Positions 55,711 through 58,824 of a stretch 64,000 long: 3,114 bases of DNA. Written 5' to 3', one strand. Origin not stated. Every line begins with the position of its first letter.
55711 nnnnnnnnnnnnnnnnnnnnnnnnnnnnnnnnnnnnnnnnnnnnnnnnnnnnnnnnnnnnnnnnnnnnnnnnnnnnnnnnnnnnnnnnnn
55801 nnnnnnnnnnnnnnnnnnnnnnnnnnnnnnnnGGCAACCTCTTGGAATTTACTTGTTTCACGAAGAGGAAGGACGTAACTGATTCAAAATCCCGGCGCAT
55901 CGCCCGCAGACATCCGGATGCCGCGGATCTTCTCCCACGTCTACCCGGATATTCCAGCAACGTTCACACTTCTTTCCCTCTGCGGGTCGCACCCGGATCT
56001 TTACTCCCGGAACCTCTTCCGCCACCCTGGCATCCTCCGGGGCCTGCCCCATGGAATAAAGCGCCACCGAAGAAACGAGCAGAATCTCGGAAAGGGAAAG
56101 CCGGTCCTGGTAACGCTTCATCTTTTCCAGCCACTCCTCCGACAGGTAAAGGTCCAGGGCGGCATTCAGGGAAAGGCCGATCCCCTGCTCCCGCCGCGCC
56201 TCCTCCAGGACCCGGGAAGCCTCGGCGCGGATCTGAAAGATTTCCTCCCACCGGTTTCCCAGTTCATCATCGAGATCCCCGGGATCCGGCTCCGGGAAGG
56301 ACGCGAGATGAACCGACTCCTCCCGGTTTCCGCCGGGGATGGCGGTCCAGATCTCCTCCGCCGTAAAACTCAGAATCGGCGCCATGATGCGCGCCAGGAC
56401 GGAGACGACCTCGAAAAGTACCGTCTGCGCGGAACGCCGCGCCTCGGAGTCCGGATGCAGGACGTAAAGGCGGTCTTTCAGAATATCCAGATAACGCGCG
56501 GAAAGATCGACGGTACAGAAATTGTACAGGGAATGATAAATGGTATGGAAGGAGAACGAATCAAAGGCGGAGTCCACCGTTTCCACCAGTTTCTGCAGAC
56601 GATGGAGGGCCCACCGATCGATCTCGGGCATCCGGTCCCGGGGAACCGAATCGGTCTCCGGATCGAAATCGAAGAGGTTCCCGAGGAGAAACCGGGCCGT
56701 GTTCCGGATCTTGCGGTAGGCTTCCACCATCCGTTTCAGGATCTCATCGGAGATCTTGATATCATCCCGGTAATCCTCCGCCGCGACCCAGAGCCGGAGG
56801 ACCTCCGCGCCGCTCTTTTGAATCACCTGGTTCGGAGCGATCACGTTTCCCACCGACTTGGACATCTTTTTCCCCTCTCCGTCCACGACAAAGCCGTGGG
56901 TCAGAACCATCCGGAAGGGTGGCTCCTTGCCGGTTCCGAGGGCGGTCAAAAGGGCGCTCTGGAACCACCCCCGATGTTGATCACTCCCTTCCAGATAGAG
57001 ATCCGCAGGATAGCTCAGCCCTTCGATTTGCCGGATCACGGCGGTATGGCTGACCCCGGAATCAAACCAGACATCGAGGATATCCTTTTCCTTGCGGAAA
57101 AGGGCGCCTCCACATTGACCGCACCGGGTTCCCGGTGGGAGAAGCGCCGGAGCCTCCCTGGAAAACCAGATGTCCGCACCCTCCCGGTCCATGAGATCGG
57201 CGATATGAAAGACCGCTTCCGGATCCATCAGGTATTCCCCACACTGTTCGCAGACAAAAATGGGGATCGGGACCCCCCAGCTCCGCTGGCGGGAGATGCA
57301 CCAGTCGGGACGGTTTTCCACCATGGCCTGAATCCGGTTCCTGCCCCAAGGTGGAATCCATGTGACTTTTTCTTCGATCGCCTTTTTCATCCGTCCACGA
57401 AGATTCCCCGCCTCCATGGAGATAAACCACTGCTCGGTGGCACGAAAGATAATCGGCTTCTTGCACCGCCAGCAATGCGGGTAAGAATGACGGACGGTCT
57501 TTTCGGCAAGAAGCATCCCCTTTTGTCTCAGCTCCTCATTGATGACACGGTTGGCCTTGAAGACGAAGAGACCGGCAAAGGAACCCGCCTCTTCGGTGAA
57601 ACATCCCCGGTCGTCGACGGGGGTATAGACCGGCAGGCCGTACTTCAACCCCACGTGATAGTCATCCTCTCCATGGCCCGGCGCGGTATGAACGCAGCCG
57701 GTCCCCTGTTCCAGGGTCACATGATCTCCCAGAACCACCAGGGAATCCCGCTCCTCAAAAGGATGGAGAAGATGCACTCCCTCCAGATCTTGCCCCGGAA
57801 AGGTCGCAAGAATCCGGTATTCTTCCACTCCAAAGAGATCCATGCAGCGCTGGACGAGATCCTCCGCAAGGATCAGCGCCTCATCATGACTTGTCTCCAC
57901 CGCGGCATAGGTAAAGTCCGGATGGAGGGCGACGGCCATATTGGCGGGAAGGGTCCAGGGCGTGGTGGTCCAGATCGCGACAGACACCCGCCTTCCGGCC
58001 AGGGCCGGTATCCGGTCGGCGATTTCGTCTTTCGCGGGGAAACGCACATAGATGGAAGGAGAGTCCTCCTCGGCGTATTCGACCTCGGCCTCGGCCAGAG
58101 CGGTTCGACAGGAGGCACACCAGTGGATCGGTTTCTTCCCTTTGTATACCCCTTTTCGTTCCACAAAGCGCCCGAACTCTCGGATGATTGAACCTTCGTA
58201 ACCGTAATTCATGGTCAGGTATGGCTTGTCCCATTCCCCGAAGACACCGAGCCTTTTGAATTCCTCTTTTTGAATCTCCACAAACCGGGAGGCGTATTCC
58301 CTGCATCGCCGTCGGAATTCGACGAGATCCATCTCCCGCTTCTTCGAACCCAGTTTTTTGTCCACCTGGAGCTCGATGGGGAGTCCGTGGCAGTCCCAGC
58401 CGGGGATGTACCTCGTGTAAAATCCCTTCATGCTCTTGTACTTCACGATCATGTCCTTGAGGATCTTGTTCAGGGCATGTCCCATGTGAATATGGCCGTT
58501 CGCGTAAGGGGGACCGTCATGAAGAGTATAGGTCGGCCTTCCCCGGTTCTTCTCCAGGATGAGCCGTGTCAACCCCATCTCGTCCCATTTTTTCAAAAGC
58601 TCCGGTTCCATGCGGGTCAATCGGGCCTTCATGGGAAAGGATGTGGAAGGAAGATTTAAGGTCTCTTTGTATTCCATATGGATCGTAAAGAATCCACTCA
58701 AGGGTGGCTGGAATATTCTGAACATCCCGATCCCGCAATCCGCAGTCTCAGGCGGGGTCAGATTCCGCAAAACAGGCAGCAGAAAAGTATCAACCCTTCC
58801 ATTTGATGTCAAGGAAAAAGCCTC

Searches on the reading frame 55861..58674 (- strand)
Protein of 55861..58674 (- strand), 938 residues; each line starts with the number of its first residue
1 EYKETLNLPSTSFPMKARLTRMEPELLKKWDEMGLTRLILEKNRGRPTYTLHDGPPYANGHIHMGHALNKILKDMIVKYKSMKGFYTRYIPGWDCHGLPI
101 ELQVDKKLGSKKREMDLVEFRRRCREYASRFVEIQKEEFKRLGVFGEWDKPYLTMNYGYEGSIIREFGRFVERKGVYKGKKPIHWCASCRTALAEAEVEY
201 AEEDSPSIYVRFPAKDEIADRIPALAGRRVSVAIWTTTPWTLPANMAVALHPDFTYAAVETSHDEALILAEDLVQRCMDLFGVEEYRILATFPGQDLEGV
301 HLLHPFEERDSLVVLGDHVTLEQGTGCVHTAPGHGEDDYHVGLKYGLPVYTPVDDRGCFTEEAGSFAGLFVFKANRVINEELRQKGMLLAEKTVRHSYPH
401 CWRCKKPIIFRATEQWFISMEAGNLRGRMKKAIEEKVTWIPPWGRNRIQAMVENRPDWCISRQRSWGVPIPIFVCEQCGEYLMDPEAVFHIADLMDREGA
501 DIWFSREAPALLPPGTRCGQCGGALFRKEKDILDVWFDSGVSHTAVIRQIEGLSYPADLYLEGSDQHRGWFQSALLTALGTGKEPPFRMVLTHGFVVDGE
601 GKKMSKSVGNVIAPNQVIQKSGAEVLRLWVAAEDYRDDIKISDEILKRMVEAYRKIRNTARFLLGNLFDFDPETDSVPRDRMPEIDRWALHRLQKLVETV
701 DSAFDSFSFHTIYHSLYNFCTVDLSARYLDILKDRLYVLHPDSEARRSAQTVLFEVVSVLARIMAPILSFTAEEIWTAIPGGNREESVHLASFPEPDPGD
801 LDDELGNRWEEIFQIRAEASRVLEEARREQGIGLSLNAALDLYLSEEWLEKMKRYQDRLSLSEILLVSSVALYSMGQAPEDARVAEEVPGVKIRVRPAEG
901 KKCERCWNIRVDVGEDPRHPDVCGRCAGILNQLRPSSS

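Call 73: find_homologous_proteins(query=window:55861-58674:-, max_evalue=1e-100)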
Query window:55861-58674:- (938 aa): 8000 proteins with E <= 1e-100 among 8000 candidates; the best 120 are listed.
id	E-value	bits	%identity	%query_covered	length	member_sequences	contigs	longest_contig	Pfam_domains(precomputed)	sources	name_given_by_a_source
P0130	0.0e+0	2213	100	100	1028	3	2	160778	PF09334.18,PF01406.26,PF08264.20,PF13603.13,PF01921.25,PF00133.29,PF06827.21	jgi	-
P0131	0.0e+0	1654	73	100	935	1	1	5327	PF09334.18,PF01406.26,PF08264.20,PF13603.13,PF01921.25,PF00133.29,PF06827.21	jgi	jgi:isoleucyl-tRNA synthetase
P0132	0.0e+0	1643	73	100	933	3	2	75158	PF09334.18,PF01406.26,PF08264.20,PF13603.13,PF01921.25,PF00133.29,PF06827.21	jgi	-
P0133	0.0e+0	1629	72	100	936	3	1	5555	PF09334.18,PF01406.26,PF08264.20,PF13603.13,PF01921.25,PF00133.29,PF06827.21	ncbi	-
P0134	0.0e+0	1626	72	99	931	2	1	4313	PF09334.18,PF01406.26,PF08264.20,PF13603.13,PF00133.29,PF06827.21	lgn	-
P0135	0.0e+0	1625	71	100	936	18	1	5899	PF09334.18,PF01406.26,PF08264.20,PF01921.25,PF00133.29,PF06827.21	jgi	-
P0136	0.0e+0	1616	73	100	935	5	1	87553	PF09334.18,PF01406.26,PF08264.20,PF01921.25,PF00133.29,PF06827.21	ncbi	-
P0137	0.0e+0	1607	71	100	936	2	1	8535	PF09334.18,PF01406.26,PF08264.20,PF01921.25,PF00133.29,PF06827.21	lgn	-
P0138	0.0e+0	1598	71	100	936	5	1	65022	PF09334.18,PF01406.26,PF08264.20,PF13603.13,PF00133.29,PF06827.21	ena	-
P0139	0.0e+0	1595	71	99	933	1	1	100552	PF09334.18,PF01406.26,PF08264.20,PF01921.25,PF00133.29,PF06827.21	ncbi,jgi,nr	ncbi:MAG: isoleucine--tRNA ligase [Deltaproteobacteria bacterium]|nr:isoleucine--tRNA ligase [Deltap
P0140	0.0e+0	1582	70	100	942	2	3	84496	PF09334.18,PF01406.26,PF08264.20,PF13603.13,PF00133.29,PF06827.21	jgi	jgi:isoleucyl-tRNA synthetase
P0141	0.0e+0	1323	60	99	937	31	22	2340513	PF09334.18,PF01406.26,PF08264.20,PF00133.29,PF06827.21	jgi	jgi:isoleucyl-tRNA synthetase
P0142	0.0e+0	1317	59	99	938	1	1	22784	PF09334.18,PF01406.26,PF08264.20,PF01921.25,PF00133.29,PF06827.21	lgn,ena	-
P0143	0.0e+0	1315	60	99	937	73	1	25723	PF09334.18,PF01406.26,PF08264.20,PF01921.25,PF00133.29,PF06827.21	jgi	jgi:isoleucyl-tRNA synthetase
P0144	0.0e+0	1315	59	99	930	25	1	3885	PF09334.18,PF01406.26,PF08264.20,PF13603.13,PF01921.25,PF00133.29,PF06827.21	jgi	-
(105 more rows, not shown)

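Call 74: find_encoding_contigs(protein=P0136, flank=10000, max_places=2)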
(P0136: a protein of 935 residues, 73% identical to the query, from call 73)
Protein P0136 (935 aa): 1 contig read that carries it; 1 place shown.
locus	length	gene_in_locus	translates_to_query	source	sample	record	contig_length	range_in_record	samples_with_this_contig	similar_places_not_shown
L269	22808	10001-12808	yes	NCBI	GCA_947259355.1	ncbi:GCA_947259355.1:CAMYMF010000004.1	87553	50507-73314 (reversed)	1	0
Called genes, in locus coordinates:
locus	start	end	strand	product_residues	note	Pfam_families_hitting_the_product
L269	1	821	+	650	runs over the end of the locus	PF03130:HEAT_PBS (faint), PF13646:HEAT_2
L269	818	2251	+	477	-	PF13487:HD_5, PF01966:HD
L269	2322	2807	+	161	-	PF00149:Metallophos (weak), PF12850:Metallophos_2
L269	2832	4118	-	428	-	PF06808:DctM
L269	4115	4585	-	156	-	PF04290:DctQ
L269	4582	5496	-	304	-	PF00072:Response_reg, PF01590:GAF (weak), PF13185:GAF_2 (weak), PF13492:GAF_3 (weak)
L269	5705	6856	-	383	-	PF03480:DctP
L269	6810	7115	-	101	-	PF01503:PRA-PH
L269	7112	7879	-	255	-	PF00977:His_biosynth, PF03060:NMO (faint)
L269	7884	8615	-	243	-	PF00977:His_biosynth, PF01207:Dus (faint), PF03060:NMO (faint)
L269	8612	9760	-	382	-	PF00266:Aminotran_5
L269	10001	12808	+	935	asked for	PF00133:tRNA-synt_1, PF09334:tRNA-synt_1g, PF01406:tRNA-synt_1e (weak), PF01921:tRNA-synt_1f (weak), PF08264:Anticodon_1, PF06827:zf-FPG_IleRS (weak)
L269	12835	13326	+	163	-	PF01252:Peptidase_A8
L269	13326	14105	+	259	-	PF01790:LGT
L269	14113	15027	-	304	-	PF01063:Aminotran_4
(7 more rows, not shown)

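Call 75: find_encoding_contigs(protein=P0139, flank=10000, max_places=2)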
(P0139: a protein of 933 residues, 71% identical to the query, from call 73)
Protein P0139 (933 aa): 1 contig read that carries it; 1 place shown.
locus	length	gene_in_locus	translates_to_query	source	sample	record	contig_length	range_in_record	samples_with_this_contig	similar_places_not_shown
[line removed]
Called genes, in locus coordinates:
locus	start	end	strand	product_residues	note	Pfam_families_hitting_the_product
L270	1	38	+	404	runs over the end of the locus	PF00764:Arginosuc_synth, PF20979:Arginosuc_syn_C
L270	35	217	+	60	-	-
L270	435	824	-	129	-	PF13441:Gly-zipper_YMGG (weak)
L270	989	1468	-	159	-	-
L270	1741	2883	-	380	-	PF22020:RlmL_1st, PF02926:THUMP, PF01170:UPF0020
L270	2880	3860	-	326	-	PF09991:DUF2232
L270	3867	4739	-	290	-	PF17827:PrmC_N, PF05175:MTS, PF06325:PrmA, PF13649:Methyltransf_25 (weak), PF13847:Methyltransf_31 (weak)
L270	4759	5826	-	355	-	PF03462:PCRF, PF00472:RF-1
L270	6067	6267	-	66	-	PF01197:Ribosomal_L31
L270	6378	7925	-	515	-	PF00117:GATase, PF07722:Peptidase_C26, PF02540:NAD_synthase (faint), PF00958:GMP_synt_C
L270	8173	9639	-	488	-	PF00478:IMPDH, PF03060:NMO (faint), PF00571:CBS, PF01070:FMN_dh (weak)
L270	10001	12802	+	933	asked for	PF00133:tRNA-synt_1, PF09334:tRNA-synt_1g, PF01406:tRNA-synt_1e (weak), PF01921:tRNA-synt_1f (weak), PF09334:tRNA-synt_1g (weak), PF08264:Anticodon_1, PF06827:zf-FPG_IleRS (weak)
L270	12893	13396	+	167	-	PF01252:Peptidase_A8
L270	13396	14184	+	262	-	PF01790:LGT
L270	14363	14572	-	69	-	PF01381:HTH_3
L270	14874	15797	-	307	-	PF01797:Y1_Tnp, PF08299:Bac_DnaA_C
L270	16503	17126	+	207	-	PF07603:Lcl_C (faint)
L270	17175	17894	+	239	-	-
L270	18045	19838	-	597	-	PF14691:Fer4_20, PF00070:Pyr_redox (faint), PF01266:DAO, PF03486:HI0933_like (faint), PF07992:Pyr_redox_2, PF12831:FAD_oxidored (faint), PF13450:NAD_binding_8, PF13738:Pyr_redox_3 (faint)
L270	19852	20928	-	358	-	PF03460:NIR_SIR_ferr, PF01077:NIR_SIR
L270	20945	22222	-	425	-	PF01077:NIR_SIR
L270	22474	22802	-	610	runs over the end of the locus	PF13522:GATase_6, PF13537:GATase_7, PF01380:SIS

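Call 85: search_protein_families(library=ncbifam, proteins=[L270:14877-15797:-], max_evalue=0.01)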
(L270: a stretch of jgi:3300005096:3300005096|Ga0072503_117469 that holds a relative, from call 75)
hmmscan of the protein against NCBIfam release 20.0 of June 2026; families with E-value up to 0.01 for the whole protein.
L270:14877-15797:- (307 aa): 4 families
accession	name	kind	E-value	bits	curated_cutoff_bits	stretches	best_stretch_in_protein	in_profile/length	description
NF047646.1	REP_Tyr_transpos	equivalog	3.7e-21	75.5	80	1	3-124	16-146/146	REP-associated tyrosine transposase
TIGR00362.1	DnaA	equivalog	3.7e-12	46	343.9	1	204-302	336-434/437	chromosomal replication initiator protein DnaA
NF009087.0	PRK12422.1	equivalog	1.3e-07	31.2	657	1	200-293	337-430/455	chromosomal replication initiator protein DnaA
NF001154.0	PRK00149.3-3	equivalog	2e-07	30.4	410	1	209-301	359-454/462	chromosomal replication initiator protein DnaA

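Call 86: search_protein_families(library=pfam, proteins=[L270:14877-15797:-], max_evalue=0.01)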
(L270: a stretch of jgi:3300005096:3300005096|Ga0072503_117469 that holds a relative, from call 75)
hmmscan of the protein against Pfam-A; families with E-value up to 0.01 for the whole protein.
L270:14877-15797:- (307 aa): 3 families
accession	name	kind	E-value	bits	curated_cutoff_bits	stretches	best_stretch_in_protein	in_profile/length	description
PF01797.21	Y1_Tnp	-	4.7e-12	46.5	23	1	8-106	16-119/121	Transposase IS200 like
PF08299.17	Bac_DnaA_C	-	3e-10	40.4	31.5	1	219-282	2-67/69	Bacterial dnaA protein helix-turn-helix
PF13384.12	HTH_23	-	0.0014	18.8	24.6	1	248-286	8-43/50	Homeodomain-like domain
